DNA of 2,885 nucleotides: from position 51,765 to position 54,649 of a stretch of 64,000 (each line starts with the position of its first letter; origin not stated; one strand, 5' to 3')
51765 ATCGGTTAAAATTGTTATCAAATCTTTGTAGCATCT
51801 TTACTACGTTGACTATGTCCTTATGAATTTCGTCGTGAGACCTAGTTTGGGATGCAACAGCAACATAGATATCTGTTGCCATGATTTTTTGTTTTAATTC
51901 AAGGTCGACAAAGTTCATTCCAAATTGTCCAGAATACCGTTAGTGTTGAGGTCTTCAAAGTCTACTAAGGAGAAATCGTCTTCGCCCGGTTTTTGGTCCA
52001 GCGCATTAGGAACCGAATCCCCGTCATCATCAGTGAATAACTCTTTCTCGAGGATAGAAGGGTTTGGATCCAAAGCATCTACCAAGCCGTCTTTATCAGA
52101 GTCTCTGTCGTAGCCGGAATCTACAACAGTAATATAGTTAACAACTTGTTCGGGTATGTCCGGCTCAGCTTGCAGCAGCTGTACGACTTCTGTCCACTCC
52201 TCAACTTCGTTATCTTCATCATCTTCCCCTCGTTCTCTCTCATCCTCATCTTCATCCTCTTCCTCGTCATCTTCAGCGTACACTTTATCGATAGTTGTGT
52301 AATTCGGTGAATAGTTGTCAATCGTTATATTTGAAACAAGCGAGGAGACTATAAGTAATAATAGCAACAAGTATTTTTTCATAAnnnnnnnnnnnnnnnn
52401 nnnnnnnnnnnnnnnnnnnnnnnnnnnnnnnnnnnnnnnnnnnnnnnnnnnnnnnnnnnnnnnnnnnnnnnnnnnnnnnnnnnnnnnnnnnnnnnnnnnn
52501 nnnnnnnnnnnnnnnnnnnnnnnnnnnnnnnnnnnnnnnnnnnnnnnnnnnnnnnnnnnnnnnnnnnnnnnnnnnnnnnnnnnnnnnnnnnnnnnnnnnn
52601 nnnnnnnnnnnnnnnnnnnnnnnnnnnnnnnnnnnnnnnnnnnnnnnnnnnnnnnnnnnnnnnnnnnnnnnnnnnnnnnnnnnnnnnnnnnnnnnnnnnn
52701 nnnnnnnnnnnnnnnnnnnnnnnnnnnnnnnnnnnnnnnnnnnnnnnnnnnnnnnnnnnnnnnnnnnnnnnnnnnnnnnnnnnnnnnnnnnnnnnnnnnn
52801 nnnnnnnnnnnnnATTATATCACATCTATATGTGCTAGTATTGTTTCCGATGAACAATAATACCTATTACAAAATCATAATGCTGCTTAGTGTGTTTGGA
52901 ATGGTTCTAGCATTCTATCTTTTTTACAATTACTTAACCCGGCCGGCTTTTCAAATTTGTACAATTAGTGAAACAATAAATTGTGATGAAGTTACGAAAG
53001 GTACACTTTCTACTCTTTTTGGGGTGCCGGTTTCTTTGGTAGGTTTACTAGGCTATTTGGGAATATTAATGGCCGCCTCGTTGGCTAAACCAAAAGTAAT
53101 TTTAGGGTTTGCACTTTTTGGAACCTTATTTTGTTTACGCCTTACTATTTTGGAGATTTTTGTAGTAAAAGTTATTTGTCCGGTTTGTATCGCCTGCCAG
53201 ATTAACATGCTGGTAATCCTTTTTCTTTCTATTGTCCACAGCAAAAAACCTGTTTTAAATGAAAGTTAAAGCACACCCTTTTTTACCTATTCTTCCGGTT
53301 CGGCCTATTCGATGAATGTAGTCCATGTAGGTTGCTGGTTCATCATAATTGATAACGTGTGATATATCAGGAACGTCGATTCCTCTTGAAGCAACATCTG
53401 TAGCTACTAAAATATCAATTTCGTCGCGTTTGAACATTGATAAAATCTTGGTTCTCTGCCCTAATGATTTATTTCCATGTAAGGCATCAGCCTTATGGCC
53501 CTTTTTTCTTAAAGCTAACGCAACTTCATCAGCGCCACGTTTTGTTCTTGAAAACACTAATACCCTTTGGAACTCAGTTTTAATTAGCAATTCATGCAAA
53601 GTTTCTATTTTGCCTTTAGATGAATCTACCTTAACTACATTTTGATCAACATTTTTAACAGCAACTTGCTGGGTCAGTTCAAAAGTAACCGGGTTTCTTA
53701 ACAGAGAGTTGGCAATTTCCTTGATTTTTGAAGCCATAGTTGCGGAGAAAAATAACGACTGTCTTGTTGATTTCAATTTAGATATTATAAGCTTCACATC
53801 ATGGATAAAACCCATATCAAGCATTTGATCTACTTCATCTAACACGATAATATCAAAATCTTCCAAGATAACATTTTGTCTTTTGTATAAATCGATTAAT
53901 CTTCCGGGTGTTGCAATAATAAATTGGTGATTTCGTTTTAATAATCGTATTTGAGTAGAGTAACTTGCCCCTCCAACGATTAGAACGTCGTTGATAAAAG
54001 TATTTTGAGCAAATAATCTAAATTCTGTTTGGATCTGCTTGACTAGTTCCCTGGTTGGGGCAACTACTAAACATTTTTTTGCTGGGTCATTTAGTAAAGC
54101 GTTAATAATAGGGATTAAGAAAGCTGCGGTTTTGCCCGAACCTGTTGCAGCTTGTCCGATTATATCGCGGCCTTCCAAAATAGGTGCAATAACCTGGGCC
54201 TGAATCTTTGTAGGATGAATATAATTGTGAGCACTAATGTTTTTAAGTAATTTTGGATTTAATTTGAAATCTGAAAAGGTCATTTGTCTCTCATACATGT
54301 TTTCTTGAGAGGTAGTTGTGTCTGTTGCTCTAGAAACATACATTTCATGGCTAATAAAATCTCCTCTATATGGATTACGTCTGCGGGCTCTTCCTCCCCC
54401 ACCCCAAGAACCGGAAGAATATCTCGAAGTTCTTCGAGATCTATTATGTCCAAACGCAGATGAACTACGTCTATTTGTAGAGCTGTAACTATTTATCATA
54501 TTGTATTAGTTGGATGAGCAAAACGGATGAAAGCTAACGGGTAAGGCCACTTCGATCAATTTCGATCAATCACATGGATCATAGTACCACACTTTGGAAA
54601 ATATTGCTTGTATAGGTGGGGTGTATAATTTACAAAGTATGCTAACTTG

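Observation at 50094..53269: Extracytoplasmic redox module: ApbE flavin transferase, bis-haem ferric-reductase-like membrane protein, Ca-binding-repeat proteins and a divergent VKOR homolog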

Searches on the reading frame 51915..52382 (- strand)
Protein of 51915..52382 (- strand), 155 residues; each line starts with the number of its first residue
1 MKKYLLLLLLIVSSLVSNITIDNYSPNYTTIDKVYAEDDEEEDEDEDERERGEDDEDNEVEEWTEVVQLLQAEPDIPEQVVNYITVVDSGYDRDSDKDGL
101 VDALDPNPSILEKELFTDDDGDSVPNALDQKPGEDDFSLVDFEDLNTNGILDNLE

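Call 3: search_protein_families(library=pfam, proteins=[window:51915-52382:-], max_evalue=1)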
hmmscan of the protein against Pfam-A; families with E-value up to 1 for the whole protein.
window:51915-52382:- (155 aa): 3 families
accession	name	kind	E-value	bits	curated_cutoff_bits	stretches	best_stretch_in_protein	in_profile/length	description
PF07435.16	YycH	-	0.021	14.3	27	1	3-44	4-45/438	YycH protein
PF14851.11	FAM176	-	0.052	13.8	31.5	1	10-66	36-96/152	FAM176 family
PF11368.13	DUF3169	-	0.16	12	31.6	1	3-53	51-97/250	Protein of unknown function (DUF3169)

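Call 4: search_protein_families(library=ncbifam, proteins=[window:51915-52382:-], max_evalue=1)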
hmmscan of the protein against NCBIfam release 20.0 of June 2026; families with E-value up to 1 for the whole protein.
window:51915-52382:- (155 aa): 0 families

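Call 57: search_protein_families(library=pfam, alignment_id=A3, max_evalue=1)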
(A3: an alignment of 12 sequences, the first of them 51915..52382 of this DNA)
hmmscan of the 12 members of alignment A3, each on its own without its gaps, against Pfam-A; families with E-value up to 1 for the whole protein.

A. member 1, window:51915-52382:- (155 aa): 3 families
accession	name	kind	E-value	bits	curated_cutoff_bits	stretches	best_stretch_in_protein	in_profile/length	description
PF07435.16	YycH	-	0.021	14.3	27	1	3-44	4-45/438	YycH protein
PF14851.11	FAM176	-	0.052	13.8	31.5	1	10-66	36-96/152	FAM176 family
PF11368.13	DUF3169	-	0.16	12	31.6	1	3-53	51-97/250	Protein of unknown function (DUF3169)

B. families by the number of members that match (of 12 scanned): 50 families (the first 25 are shown)
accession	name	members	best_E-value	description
PF14851.11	FAM176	6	0.0047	FAM176 family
PF04931.18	DNA_pol_phi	4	0.0038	DNA polymerase phi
PF20615.3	DUF6802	2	0.00023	Family of unknown function (DUF6802)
PF22251.1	PFF1_TM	2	0.0098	Vacuolar membrane protease, transmembrane domain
PF10446.14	DUF2457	2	0.018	Protein of unknown function (DUF2457)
PF18004.6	RPN2_C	2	0.03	26S proteasome regulatory subunit RPN2 C-terminal domain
PF04889.17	Cwf_Cwc_15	2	0.031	Cwf15/Cwc15 cell cycle control protein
PF04147.17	Nop14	2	0.041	Nop14-like family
PF08595.16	RXT2_N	2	0.043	RXT2-like, N-terminal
PF02412.23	TSP_3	2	0.043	Thrombospondin type 3 repeat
PF09073.15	BUD22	2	0.16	BUD22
PF04546.19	Sigma70_ner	2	0.17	Sigma-70, non-essential region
PF05327.17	RRN3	2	0.47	RNA polymerase I specific transcription initiation factor RRN3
PF10486.14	PI3K_1B_p101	2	0.67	Phosphoinositide 3-kinase gamma adapter protein p101 subunit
PF16165.10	Ferlin_C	1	0.0073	Ferlin C-terminus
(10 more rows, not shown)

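Call 58: search_solved_structures(query=A3, max_evalue=10, show_alignments=3)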
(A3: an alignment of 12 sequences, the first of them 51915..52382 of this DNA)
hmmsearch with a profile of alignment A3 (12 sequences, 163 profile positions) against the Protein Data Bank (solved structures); distinct sequences matched with E-value up to 10: 6.
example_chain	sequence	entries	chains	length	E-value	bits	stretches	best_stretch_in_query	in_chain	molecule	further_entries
7plp_A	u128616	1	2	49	0.16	15.2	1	98-115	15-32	Teneurin-4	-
1p2z_A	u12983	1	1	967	0.83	12.8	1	34-73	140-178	Hexon protein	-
5gm6_F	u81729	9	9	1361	1.6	11.9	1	43-65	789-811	Pre-mRNA-splicing factor RSE1 | RSE1 isoform 1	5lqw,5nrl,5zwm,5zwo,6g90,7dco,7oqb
6rxv_UV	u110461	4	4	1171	2.2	11.4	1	37-70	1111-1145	U3 small nucleolar RNA-associated protein 22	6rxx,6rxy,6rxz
8qma_E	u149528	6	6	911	2.8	11.1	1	33-71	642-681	PAP1 | PAP1, pTAC3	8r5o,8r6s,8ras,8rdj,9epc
5wtl_A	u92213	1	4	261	8.5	9.6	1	100-139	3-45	OmpA family protein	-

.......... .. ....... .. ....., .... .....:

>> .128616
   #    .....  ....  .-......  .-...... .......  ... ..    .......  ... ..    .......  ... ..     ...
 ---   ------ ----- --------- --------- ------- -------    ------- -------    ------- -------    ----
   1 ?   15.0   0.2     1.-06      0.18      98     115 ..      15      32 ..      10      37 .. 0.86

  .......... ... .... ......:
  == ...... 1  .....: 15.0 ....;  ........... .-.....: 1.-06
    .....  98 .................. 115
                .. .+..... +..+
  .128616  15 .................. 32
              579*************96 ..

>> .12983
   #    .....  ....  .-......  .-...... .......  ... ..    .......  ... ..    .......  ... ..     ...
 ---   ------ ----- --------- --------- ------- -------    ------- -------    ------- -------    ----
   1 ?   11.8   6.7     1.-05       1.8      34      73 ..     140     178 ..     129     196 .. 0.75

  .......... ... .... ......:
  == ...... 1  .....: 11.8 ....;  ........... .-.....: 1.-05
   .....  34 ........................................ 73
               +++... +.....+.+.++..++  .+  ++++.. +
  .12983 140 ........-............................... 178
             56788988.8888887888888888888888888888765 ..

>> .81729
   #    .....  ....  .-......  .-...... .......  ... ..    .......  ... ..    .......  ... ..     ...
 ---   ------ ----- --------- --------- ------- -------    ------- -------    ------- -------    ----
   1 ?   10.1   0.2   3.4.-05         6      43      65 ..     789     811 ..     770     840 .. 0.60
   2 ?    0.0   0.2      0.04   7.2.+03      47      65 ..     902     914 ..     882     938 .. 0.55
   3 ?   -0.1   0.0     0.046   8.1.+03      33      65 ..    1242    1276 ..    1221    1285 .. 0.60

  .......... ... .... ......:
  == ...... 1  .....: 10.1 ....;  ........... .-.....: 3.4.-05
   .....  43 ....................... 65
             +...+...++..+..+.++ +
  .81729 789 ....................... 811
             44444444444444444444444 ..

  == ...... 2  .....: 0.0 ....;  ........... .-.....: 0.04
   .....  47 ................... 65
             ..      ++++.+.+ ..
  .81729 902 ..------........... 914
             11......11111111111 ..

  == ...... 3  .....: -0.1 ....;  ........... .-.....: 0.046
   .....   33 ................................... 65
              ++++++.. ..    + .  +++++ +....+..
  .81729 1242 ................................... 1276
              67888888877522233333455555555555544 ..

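Call 60: find_homologous_proteins(query=A3, max_evalue=0.001)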
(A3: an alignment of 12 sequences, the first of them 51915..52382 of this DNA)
Query A3 (12 sequences) (155 aa, profile of the alignment): 148 proteins with E <= 0.001 among 2713 candidates; the best 120 are listed.
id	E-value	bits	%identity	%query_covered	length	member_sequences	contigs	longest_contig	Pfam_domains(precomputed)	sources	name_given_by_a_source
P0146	1.0e-53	200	53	69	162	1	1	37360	-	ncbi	-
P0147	1.1e-53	199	63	53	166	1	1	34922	-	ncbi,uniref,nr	ncbi:hypothetical protein GYA27_04470 [candidate division WWE3 bacterium]|uniref:EF-hand domain-cont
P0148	5.8e-52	194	41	100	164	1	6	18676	-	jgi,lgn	-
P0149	9.4e-50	187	62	50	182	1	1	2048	-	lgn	-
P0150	1.1e-49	186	100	100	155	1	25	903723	-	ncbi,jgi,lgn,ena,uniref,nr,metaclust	ncbi:hypothetical protein A3K34_01620 [candidate division WWE3 bacterium RIFOXYC1_FULL_40_10]|uniref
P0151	1.2e-47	180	63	50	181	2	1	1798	-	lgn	-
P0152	3.5e-47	178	50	69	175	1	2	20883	-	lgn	-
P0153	7.5e-47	177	52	61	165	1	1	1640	-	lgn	-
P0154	1.1e-45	174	61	51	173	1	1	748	-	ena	-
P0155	9.8e-44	167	59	47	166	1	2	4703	-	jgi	jgi:hypothetical protein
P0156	1.4e-43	167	55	49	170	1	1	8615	-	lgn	-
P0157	5.8e-43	165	54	64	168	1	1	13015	-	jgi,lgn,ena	-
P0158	8.4e-43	164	52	61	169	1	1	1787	-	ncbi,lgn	-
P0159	1.9e-42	163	59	46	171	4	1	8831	-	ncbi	-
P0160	4.8e-42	162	40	97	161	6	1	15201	-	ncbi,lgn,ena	-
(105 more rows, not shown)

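Call 66: predict_structure(alignment_id=A4)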
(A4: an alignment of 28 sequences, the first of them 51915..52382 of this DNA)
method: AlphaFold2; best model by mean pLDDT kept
length: 155 residues; sequences in the alignment: 28
mean_pLDDT: 75.5   pTM: 0.38
mean pLDDT of the five models: 75.5, 74.9, 73.3, 71.7, 70.5
residues with pLDDT >= 90: 51; 70-90: 41; 50-70: 55; < 50: 8
segments of 3 or more residues with pLDDT < 50: 70-72
pLDDT, mean of each block of 10 residues (from residue 1): 92 86 60 59 51 52 53 56 80 95 96 94 92 80 85 78
secondary structure, 60 per line:
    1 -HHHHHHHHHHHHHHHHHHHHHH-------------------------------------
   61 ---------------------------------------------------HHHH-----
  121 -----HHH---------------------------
elements in order: H2-23 H112-115

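Call 69: fold_search(model_id=the predicted structure, library=pdb)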
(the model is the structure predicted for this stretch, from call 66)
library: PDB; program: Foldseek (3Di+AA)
matches with E <= 10: 2; with E <= 0.001: 0
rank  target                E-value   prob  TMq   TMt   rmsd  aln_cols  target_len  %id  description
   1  1yo8_A                7.6e+00  0.03  0.17  0.06  11.5        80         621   28  Structure of the C-terminal domain of human thrombospondin-2 (released 2005-09-27)
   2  3hvq_D                8.7e+00  0.02  0.15  0.27   9.4        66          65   24  Crystal structure of a complex between Protein Phosphatase 1 alpha (PP1) and the PP1 binding and PDZ domains of Neurab (released 2010-03-23)

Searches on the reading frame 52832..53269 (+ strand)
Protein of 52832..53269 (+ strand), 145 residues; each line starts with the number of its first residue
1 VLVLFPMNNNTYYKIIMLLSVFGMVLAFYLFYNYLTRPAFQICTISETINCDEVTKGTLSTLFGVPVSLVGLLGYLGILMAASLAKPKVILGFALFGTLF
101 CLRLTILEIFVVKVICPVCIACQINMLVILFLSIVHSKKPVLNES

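Call 3: search_protein_families(library=pfam, proteins=[window:52832-53269:+], max_evalue=1)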
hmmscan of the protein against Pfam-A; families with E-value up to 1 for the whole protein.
window:52832-53269:+ (145 aa): 2 families
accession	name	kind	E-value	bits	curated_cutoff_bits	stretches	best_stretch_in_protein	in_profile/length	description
PF07884.19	VKOR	-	6.7e-20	72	27.5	1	15-134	2-134/134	Vitamin K epoxide reductase family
PF03994.20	DUF350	-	0.43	11.1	26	0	16-118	11-101/133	Domain of Unknown Function (DUF350)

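Call 4: search_protein_families(library=ncbifam, proteins=[window:52832-53269:+], max_evalue=1)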
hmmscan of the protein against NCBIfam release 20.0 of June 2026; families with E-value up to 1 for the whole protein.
window:52832-53269:+ (145 aa): 2 families
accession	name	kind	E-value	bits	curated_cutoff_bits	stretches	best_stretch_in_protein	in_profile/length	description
NF011480.0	PRK14889.1-4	equivalog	2.5e-14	53.9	120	1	16-136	9-129/132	VKOR family protein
NF011479.0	PRK14889.1-2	equivalog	0.0053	17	264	1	14-138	8-144/145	VKOR family protein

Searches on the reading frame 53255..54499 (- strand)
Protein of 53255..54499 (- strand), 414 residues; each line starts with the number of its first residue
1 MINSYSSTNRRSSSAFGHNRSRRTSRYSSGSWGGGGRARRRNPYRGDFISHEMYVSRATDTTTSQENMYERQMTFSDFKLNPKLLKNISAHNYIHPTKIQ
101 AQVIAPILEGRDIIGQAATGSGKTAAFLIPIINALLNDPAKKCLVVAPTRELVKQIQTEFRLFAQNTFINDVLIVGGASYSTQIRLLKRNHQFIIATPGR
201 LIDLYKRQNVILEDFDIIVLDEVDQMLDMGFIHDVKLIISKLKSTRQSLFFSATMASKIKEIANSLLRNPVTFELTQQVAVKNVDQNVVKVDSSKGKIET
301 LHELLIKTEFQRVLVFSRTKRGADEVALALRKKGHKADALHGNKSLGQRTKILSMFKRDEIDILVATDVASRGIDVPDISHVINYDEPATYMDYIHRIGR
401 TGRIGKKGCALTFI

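Call 3: search_protein_families(library=pfam, proteins=[window:53255-54499:-], max_evalue=1)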
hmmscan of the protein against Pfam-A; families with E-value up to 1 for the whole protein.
window:53255-54499:- (414 aa): 9 families
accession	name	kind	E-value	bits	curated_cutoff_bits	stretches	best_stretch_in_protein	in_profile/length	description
PF00270.35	DEAD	-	1.1e-48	165.6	26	1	97-262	1-167/167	DEAD/DEAH box helicase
PF00271.37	Helicase_C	-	7.2e-33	113.6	23.5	1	297-405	2-110/110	Helicase conserved C-terminal domain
PF04851.21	ResIII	-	1e-13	52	22.5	1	96-255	4-162/164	Type III restriction enzyme, res subunit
PF13245.12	AAA_19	-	6e-05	23.7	25.1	1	106-230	7-105/134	AAA domain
PF22590.2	Cas3-like_C_2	-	0.0039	17.9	27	1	312-403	4-103/106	CRISPR-associated nuclease/helicase Cas3, C-terminal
PF07652.20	Flavi_DEAD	-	0.041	14.3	21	1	118-158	12-51/148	Flavivirus DEAD domain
PF13604.12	AAA_30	-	0.056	13.6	27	1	100-165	6-71/191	AAA domain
PF13685.12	Fe-ADH_2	-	0.069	13.6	28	1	295-366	4-80/149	Iron-containing alcohol dehydrogenase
PF05127.21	NAT10_TcmA_helicase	-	0.091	13.1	22.7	1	117-222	4-97/176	RNA cytidine acetyltransferase NAT10/TcmA, helicase domain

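Call 4: search_protein_families(library=ncbifam, proteins=[window:53255-54499:-], max_evalue=1)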
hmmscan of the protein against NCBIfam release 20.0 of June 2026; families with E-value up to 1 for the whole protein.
window:53255-54499:- (414 aa): 63 families (the best 25 are shown)
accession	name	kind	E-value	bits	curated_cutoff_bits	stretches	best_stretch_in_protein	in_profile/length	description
NF053631.1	RNA_helic_CshA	equivalog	6.4e-112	374.6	646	1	75-414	1-341/434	degradosome RNA helicase CshA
NF007882.0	PRK10590.1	equivalog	8.7e-98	328.2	743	1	73-413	1-348/456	ATP-dependent RNA helicase RhlE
NF008394.0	PRK11192.1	equivalog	2.3e-96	323.3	507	1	72-414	2-351/441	ATP-dependent RNA helicase SrmB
NF008744.0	PRK11776.1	equivalog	3.1e-96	322.8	524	1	72-413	3-345/460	ATP-dependent RNA helicase DbpA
NF053636.1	DDHlcsCsdAPsy1082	equivalog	4.1e-96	322.5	890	1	72-412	2-345/512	DEAD/DEAH box helicase CsdA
NF053710.1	RNA_heli_RhlE2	exception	6.7e-96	322.1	925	1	73-413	1-352/635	RNA helicase RhlE2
NF053711.1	RNA_heli_RhlE1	exception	8.8e-96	321.3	750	1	73-413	1-347/434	RNA helicase RhlE1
NF002340.1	PRK01297.1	equivalog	2.2e-85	286.7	564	1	74-413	2-352/372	ATP-dependent RNA helicase RhlB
NF003419.0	PRK04837.1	equivalog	1e-83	281.4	588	1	71-413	7-359/424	ATP-dependent RNA helicase RhlB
NF008642.0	PRK11634.1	equivalog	1.1e-80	271.8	989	1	69-414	2-349/628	DEAD/DEAH family ATP-dependent RNA helicase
NF003390.0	PRK04537.1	equivalog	3.1e-76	257.7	732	1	72-413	8-360/572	ATP-dependent RNA helicase RhlB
NF010337.0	PRK13766.1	equivalog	3.8e-25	88.1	610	2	274-404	326-468/781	Hef nuclease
TIGR00614.1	recQ_fam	subfamily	4.3e-21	75.2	219.8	1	97-413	13-329/470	RecQ family ATP-dependent DNA helicase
TIGR01389.1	recQ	equivalog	1.4e-20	73.2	640.2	1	98-411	16-325/591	DNA helicase RecQ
TIGR04121.1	DEXH_lig_assoc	equivalog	1.2e-18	66.3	850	1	95-407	13-349/804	ligase-associated DNA damage response DEXH box helicase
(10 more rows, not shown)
